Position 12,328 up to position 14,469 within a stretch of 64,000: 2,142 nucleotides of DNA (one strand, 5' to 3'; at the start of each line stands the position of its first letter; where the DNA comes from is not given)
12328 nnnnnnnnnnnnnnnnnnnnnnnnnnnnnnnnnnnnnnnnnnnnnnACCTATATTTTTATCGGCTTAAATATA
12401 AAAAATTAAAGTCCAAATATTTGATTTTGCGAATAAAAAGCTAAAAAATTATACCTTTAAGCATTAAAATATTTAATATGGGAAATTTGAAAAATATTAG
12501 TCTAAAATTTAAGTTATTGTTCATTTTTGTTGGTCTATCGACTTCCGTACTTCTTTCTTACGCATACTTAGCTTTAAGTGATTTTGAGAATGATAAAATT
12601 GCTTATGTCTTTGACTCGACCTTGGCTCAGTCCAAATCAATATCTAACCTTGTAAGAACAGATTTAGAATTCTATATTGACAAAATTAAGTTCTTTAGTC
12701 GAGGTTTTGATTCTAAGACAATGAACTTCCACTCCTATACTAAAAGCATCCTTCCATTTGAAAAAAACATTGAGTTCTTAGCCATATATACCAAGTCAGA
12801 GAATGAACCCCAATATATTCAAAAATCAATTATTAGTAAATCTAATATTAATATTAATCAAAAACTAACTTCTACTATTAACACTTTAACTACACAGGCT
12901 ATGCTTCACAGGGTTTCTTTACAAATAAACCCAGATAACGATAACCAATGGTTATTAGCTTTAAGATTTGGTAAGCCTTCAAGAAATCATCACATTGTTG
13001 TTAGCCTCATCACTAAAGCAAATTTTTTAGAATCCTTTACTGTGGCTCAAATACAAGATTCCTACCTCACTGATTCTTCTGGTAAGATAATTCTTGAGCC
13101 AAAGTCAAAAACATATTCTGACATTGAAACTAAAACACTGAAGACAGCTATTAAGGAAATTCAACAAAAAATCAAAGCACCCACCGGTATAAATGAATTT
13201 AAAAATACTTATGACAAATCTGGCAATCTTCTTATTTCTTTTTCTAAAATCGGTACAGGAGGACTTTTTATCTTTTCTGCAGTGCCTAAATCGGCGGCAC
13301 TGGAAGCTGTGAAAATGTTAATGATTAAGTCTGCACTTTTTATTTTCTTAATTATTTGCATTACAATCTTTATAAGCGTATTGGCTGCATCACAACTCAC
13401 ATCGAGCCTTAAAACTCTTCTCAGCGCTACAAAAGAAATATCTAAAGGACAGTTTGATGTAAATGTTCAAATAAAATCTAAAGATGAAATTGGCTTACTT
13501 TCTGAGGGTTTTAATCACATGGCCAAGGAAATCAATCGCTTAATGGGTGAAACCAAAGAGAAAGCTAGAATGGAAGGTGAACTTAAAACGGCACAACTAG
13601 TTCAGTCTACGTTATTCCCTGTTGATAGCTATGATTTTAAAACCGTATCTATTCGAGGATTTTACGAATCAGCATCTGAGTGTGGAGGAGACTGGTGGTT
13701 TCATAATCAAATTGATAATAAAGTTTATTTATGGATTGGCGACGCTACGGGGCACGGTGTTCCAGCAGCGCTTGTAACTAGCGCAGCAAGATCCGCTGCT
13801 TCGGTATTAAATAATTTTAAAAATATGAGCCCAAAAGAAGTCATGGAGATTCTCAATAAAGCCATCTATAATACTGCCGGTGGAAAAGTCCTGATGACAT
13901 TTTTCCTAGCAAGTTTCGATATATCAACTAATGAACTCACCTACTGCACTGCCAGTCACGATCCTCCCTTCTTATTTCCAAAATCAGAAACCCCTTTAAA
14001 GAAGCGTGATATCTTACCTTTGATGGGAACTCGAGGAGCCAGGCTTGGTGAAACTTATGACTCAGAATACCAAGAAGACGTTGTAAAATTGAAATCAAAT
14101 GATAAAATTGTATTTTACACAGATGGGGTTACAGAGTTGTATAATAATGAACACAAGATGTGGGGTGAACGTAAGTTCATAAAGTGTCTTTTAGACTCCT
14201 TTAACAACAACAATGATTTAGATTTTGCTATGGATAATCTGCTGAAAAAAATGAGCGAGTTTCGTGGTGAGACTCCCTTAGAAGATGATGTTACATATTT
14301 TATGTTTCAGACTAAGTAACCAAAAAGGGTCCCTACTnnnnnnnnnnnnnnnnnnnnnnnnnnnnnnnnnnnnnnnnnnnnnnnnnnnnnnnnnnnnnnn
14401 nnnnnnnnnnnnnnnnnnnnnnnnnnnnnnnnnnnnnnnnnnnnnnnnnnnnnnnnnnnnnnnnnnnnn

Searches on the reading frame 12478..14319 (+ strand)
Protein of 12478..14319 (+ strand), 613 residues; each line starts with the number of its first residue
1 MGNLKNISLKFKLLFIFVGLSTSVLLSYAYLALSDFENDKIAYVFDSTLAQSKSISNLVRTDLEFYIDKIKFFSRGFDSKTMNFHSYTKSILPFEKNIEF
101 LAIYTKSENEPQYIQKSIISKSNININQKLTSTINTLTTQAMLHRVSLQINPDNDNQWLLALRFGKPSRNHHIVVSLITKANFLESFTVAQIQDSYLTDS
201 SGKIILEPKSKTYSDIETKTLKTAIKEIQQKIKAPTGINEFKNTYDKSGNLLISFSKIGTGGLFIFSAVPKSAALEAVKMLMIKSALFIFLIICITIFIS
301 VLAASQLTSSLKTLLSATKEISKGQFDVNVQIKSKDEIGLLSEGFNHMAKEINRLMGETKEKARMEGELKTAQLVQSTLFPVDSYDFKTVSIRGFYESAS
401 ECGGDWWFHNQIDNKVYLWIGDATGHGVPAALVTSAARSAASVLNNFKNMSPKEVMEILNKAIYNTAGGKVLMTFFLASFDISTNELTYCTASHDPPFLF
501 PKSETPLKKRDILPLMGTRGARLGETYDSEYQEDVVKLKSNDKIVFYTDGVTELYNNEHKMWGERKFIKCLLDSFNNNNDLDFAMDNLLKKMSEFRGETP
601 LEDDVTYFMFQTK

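Call 73: search_protein_families(library=pfam, proteins=[window:12478-14319:+], max_evalue=0.00001)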
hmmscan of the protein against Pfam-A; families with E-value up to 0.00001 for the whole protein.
window:12478-14319:+ (613 aa): 2 families
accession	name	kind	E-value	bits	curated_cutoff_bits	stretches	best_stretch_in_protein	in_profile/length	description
PF07228.17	SpoIIE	-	8.2e-35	120.9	25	1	413-612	2-191/192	Stage II sporulation protein E (SpoIIE)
PF00672.30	HAMP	-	6.3e-12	46.1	25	1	303-353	2-52/53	HAMP domain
